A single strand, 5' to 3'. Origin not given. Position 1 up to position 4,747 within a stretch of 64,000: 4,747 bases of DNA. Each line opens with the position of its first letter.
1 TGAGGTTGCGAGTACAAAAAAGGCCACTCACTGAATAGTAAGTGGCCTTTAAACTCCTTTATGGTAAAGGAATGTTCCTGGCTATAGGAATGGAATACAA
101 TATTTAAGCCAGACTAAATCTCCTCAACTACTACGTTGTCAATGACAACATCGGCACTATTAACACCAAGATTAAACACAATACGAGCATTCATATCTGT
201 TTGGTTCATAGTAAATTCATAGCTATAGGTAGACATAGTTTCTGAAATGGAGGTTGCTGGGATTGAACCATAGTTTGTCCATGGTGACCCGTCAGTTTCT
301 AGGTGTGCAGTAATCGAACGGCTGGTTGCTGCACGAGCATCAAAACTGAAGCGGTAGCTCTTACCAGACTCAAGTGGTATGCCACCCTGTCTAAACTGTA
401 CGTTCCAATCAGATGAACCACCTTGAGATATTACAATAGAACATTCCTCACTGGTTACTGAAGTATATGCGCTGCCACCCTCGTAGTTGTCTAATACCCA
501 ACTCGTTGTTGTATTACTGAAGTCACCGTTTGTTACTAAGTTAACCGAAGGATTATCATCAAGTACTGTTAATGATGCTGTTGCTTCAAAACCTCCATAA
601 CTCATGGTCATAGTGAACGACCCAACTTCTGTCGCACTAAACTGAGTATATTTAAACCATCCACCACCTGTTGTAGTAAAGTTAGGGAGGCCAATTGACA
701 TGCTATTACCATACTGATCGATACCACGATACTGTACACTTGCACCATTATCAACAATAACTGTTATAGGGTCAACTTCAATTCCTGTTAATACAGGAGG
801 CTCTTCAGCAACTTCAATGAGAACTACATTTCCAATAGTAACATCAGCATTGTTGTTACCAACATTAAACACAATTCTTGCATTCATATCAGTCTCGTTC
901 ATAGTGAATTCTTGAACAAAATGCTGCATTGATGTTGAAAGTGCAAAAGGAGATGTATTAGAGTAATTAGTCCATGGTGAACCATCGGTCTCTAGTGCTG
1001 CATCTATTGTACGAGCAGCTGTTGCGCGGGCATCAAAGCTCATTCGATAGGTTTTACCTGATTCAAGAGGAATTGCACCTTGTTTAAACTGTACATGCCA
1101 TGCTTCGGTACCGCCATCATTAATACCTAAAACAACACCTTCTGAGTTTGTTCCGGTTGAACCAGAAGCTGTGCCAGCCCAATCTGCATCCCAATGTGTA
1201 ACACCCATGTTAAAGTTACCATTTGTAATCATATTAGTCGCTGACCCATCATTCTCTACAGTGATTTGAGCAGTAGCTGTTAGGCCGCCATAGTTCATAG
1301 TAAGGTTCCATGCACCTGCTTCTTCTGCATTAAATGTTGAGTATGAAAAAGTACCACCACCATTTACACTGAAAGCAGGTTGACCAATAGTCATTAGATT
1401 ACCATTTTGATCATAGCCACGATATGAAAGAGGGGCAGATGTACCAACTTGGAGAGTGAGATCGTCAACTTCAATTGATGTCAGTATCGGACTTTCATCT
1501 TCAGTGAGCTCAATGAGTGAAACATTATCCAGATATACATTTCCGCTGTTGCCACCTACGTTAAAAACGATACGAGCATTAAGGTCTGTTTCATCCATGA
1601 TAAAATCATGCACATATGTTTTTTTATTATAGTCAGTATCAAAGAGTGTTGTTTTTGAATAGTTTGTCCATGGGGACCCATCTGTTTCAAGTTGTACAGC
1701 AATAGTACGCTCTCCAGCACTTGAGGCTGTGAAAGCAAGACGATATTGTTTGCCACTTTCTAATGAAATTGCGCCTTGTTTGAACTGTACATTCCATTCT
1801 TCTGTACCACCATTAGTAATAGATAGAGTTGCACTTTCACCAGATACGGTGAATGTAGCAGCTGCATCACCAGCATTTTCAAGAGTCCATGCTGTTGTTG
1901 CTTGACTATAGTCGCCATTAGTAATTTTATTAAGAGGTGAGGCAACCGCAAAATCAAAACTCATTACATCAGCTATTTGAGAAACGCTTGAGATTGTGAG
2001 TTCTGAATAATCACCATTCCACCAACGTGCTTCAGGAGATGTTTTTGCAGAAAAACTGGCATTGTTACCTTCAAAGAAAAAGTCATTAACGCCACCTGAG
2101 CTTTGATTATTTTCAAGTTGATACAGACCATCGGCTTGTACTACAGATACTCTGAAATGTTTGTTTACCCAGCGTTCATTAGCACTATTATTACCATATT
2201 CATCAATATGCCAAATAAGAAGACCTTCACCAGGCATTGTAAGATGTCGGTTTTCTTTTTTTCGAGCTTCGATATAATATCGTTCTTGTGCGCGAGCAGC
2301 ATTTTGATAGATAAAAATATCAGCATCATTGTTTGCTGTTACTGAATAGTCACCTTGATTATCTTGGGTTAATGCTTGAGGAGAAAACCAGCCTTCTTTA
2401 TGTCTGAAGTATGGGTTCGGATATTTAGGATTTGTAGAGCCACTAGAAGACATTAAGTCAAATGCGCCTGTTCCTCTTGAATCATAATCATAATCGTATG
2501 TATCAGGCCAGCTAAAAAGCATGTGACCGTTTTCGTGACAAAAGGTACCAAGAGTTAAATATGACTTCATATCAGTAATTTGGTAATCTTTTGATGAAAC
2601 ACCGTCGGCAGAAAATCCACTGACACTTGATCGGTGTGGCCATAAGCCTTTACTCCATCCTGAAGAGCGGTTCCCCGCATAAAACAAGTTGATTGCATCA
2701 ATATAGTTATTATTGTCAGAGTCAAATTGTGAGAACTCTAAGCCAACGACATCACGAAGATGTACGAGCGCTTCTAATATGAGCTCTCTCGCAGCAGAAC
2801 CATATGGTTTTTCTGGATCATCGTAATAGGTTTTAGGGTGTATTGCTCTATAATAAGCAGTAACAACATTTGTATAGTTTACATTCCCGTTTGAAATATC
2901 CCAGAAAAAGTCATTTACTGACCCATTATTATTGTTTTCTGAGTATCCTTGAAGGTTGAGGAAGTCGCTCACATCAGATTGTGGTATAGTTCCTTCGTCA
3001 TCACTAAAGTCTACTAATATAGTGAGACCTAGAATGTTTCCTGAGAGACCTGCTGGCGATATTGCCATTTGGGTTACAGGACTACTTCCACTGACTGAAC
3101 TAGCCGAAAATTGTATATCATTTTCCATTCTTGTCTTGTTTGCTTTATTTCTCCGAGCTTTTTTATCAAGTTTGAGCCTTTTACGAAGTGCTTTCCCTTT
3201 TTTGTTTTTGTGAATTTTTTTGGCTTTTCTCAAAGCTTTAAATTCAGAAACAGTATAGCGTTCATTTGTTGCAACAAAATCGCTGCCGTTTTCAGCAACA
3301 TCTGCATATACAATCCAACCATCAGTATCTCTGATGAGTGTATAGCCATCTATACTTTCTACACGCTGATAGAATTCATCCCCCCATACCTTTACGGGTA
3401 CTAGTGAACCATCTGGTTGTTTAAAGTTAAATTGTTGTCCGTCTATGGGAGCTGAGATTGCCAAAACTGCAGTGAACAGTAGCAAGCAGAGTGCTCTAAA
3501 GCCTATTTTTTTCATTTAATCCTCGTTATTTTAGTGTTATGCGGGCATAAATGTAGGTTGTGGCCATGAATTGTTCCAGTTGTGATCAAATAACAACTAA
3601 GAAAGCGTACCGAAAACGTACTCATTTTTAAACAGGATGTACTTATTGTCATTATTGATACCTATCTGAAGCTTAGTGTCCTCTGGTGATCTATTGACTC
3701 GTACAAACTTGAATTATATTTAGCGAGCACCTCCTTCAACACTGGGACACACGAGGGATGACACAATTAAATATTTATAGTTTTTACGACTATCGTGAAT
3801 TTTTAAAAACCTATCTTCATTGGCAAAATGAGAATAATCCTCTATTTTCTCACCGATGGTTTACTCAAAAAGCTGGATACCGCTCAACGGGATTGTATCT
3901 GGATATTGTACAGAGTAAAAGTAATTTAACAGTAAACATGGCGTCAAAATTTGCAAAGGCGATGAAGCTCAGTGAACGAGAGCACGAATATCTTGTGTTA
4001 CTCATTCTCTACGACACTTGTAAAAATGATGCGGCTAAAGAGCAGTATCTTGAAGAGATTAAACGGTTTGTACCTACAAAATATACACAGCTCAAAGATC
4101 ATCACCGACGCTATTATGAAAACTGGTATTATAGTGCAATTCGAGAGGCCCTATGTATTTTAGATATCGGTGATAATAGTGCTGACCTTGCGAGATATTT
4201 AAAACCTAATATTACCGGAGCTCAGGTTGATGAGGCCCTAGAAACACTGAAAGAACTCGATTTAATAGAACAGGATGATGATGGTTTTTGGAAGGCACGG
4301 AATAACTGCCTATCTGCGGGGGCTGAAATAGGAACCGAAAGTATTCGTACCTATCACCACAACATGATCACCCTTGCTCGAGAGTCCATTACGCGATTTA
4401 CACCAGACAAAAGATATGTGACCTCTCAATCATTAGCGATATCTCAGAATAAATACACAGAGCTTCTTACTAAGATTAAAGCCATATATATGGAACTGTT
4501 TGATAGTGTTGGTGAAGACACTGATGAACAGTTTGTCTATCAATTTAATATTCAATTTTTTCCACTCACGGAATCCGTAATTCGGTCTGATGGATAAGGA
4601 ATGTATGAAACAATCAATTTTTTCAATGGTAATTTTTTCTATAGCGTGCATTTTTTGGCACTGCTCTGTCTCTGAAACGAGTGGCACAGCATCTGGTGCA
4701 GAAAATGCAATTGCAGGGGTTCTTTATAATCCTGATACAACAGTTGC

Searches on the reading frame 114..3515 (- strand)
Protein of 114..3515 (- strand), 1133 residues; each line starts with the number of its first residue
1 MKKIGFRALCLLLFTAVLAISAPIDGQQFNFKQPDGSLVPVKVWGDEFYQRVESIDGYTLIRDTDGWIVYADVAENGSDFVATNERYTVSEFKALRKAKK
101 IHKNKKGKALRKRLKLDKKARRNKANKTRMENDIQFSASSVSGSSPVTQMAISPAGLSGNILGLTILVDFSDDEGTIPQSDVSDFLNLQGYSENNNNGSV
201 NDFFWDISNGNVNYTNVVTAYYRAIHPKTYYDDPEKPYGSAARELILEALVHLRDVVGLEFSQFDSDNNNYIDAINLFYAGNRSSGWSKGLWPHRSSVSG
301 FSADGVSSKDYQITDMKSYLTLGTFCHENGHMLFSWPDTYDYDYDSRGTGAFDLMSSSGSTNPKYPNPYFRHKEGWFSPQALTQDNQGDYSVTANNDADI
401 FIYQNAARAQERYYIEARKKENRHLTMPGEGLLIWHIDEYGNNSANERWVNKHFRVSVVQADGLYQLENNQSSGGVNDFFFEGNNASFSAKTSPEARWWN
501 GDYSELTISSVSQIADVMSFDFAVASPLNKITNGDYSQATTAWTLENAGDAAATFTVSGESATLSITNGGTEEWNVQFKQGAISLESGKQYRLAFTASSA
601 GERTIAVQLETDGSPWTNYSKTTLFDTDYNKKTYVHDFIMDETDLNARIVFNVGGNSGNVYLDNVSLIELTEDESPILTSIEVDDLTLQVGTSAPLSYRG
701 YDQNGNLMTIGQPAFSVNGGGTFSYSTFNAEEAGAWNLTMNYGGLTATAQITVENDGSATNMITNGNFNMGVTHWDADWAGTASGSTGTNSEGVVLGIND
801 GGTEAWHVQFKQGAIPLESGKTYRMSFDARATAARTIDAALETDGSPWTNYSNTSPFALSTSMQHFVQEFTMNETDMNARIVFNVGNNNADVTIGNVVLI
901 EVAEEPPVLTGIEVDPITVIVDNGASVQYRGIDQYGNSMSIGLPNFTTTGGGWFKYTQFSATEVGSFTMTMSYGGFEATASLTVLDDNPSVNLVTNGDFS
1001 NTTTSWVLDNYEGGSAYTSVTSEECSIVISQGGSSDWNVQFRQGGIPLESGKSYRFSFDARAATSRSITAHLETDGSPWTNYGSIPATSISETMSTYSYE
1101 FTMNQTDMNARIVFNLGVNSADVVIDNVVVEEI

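Call 6: search_protein_families(library=pfam, proteins=[window:114-3515:-], max_evalue=0.001)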
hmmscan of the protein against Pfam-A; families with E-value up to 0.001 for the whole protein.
window:114-3515:- (1133 aa): 2 families
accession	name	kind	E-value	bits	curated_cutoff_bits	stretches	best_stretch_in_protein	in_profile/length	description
PF02018.23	CBM_4_9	-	8.3e-51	172.4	25.9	3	992-1120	2-135/136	Carbohydrate binding domain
PF07523.18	Big_3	-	0.00088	19.9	21.2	0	723-753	39-68/68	Bacterial Ig-like domain (group 3)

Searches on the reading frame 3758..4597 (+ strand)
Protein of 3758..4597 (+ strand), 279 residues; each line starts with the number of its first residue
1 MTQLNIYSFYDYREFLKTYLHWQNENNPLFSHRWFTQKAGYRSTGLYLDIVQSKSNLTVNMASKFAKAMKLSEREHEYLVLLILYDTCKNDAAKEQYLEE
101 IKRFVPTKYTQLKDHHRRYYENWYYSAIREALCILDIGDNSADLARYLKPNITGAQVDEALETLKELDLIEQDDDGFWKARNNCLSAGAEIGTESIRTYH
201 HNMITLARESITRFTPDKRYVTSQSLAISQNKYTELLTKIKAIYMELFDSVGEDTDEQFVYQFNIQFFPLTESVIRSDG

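Call 6: search_protein_families(library=pfam, proteins=[window:3758-4597:+], max_evalue=0.001)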
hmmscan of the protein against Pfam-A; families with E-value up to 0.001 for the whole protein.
window:3758-4597:+ (279 aa): 1 family
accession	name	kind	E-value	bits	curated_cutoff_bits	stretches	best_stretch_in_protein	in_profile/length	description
PF14394.12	DUF4423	-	9.5e-30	104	30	1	110-270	8-165/165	Domain of unknown function (DUF4423)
